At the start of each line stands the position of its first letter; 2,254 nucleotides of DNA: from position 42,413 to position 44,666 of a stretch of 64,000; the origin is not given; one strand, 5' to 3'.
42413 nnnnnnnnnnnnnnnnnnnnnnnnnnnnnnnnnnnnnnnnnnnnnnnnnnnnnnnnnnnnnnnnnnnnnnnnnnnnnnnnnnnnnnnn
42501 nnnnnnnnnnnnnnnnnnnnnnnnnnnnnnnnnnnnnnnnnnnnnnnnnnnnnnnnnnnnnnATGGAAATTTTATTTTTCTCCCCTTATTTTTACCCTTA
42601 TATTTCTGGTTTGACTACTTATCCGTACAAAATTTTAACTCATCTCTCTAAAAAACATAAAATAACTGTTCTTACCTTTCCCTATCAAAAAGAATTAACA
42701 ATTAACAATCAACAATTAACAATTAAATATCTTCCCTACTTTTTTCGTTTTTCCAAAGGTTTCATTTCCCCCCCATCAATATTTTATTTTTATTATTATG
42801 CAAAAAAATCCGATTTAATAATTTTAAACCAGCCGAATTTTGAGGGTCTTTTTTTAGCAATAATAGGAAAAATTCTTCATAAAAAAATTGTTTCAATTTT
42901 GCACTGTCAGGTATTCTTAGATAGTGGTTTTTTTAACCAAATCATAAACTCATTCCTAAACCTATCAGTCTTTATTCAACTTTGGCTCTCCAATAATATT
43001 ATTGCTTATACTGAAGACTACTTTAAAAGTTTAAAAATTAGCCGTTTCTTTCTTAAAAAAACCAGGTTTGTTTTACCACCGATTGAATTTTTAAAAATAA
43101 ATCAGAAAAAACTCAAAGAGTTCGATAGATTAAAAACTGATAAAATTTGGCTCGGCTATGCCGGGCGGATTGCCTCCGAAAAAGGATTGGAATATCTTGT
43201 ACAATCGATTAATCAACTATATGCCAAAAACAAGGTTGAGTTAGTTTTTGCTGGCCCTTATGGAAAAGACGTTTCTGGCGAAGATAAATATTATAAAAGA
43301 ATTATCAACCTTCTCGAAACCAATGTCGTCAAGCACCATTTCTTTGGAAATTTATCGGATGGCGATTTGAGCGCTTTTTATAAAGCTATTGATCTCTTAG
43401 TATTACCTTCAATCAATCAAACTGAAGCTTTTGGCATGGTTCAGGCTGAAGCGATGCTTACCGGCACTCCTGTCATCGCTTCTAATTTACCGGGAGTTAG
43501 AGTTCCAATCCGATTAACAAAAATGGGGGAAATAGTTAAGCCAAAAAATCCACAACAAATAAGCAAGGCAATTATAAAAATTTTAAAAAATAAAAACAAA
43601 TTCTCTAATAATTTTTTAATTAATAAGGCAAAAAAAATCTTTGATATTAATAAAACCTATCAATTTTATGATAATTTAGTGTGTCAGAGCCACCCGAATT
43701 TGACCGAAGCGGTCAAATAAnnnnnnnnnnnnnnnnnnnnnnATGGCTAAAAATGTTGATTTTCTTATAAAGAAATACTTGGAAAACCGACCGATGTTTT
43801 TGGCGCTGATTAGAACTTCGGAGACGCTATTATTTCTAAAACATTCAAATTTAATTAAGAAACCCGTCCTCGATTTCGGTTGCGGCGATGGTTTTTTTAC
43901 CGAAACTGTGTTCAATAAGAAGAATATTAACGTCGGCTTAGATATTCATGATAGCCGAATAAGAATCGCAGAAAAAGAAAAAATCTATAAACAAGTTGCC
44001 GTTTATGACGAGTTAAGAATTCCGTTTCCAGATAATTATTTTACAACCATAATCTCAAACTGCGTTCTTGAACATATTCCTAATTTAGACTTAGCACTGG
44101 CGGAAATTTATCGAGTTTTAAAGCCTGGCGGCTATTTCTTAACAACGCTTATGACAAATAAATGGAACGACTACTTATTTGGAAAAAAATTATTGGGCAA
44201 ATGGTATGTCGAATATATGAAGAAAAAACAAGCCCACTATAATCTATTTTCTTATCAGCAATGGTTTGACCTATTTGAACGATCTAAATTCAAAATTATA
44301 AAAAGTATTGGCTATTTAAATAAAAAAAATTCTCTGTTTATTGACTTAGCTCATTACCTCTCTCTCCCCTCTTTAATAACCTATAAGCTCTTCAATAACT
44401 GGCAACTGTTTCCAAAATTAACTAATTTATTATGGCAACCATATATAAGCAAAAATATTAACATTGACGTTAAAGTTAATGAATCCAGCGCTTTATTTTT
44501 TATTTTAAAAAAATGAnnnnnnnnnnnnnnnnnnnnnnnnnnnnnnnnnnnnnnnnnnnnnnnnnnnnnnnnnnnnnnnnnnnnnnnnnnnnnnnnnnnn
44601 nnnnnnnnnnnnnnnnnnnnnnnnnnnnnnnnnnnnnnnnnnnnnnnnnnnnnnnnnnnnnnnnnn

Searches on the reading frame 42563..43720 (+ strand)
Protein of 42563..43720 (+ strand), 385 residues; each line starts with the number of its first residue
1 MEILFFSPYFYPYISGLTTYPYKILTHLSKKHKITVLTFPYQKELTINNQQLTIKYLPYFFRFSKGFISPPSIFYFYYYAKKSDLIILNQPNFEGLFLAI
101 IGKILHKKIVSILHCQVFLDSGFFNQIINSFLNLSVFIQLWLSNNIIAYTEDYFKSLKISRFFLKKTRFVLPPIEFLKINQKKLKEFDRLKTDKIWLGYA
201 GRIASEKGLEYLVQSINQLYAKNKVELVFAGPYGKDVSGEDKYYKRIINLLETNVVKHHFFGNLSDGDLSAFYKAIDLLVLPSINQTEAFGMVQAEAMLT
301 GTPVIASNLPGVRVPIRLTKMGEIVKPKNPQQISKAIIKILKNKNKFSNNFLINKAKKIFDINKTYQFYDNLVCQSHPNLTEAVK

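Call 52: find_homologous_proteins(query=window:42563-43720:+, max_evalue=1e-30)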
Query window:42563-43720:+ (385 aa): 882 proteins with E <= 1e-30 among 4204 candidates; the best 120 are listed.
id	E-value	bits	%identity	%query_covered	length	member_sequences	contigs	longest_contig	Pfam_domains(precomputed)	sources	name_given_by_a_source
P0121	1.3e-250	849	100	100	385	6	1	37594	PF00534.27,PF20706.4,PF13692.13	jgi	-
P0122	3.6e-160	551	67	97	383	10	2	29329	PF00534.27,PF13692.13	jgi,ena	-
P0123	2.4e-155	535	67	97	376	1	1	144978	PF00534.27,PF13692.13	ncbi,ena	-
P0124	8.8e-154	530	66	97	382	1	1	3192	PF00534.27,PF20706.4,PF13692.13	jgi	jgi:glycosyltransferase involved in cell wall biosynthesis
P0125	1.7e-152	526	66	97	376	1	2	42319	PF00534.27,PF13692.13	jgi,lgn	-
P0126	9.2e-150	517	65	97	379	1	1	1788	PF00534.27,PF13692.13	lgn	-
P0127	3.0e-148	512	64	97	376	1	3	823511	PF00534.27,PF13692.13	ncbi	-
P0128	9.4e-146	504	64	98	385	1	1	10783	PF00534.27,PF13692.13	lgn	-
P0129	1.4e-141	490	63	97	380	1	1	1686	PF00534.27,PF13692.13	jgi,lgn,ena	-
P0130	2.7e-141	489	60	97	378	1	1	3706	PF00534.27,PF13692.13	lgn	-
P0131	4.4e-141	488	63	97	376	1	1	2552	PF00534.27,PF13692.13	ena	-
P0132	8.0e-141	487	59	98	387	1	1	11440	PF00534.27,PF13692.13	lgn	-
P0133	1.3e-140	487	62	97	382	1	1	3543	PF00534.27,PF13692.13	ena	-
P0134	2.4e-140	486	63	97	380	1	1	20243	PF00534.27,PF13692.13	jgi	jgi:glycosyltransferase involved in cell wall biosynthesis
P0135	3.5e-140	485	61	97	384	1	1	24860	PF00534.27,PF13692.13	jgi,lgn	jgi:glycosyltransferase involved in cell wall biosynthesis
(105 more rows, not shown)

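Call 54: find_encoding_contigs(protein=P0125, flank=10000, max_places=2)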
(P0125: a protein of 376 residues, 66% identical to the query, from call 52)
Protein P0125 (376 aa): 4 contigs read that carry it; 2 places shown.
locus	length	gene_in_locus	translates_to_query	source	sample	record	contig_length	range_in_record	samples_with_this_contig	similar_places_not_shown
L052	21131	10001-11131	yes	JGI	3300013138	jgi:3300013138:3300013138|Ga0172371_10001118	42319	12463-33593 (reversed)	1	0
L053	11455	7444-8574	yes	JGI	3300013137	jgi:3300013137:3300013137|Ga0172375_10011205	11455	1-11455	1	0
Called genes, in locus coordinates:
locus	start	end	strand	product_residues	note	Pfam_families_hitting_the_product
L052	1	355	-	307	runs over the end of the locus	PF00005:ABC_tran, PF02463:SMC_N (faint), PF13304:AAA_21 (faint)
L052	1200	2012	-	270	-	PF18900:DUF5656 (weak)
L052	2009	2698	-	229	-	PF20772:TACO1_YebC_N, PF01709:Transcrip_reg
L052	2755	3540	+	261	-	PF00515:TPR_1 (weak), PF07719:TPR_2 (weak), PF13181:TPR_8 (weak)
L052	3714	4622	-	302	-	-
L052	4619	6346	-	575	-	PF00999:Na_H_Exchanger, PF02254:TrkA_N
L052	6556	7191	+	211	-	PF01797:Y1_Tnp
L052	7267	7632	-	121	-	PF01258:zf-dskA_traR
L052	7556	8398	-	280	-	PF01790:LGT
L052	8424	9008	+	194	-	-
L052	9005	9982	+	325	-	PF01073:3Beta_HSD, PF01370:Epimerase, PF02719:Polysacc_synt_2 (faint), PF16363:GDP_Man_Dehyd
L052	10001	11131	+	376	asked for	PF00534:Glycos_transf_1, PF13692:Glyco_trans_1_4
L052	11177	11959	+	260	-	PF13489:Methyltransf_23, PF13847:Methyltransf_31, PF08241:Methyltransf_11, PF08242:Methyltransf_12, PF13649:Methyltransf_25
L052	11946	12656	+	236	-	PF00535:Glycos_transf_2, PF13641:Glyco_tranf_2_3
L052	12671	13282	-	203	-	PF03848:TehB, PF13489:Methyltransf_23, PF13847:Methyltransf_31, PF08241:Methyltransf_11 (weak), PF08242:Methyltransf_12, PF13649:Methyltransf_25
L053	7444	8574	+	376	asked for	PF00534:Glycos_transf_1, PF13692:Glyco_trans_1_4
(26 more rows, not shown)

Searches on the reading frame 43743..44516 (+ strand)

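Call 75: search_protein_families(library=pfam, proteins=[window:43743-44516:+], max_evalue=0.001)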
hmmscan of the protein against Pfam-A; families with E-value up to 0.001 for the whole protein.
window:43743-44516:+ (257 aa): 9 families
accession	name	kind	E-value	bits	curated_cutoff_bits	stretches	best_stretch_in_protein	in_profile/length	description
PF08241.18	Methyltransf_11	-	1.6e-19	70.8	21.2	1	43-133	1-94/95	Methyltransferase domain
PF13489.12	Methyltransf_23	-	2.7e-17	63.4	27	1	35-187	19-163/164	Methyltransferase domain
PF13847.12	Methyltransf_31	-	1.4e-15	57.6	27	1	40-138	5-113/145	Methyltransferase domain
PF13649.12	Methyltransf_25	-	1.9e-14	54.6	27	1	42-130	1-97/97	Methyltransferase domain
PF08242.18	Methyltransf_12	-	4e-13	50.3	30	1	43-132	1-98/98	Methyltransferase domain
PF03141.22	Methyltransf_29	-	7e-11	41.8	23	1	39-134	118-217/506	Putative S-adenosyl-L-methionine-dependent methyltransferase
PF01209.24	Ubie_methyltran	-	2.8e-05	24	20.1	1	41-134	50-151/233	ubiE/COQ5 methyltransferase family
PF05148.21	Methyltransf_8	-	4.5e-05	23.9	27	1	40-173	74-197/219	Hypothetical methyltransferase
PF06325.19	PrmA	-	0.00071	19.6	22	1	26-140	149-265/296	Ribosomal protein L11 methyltransferase (PrmA)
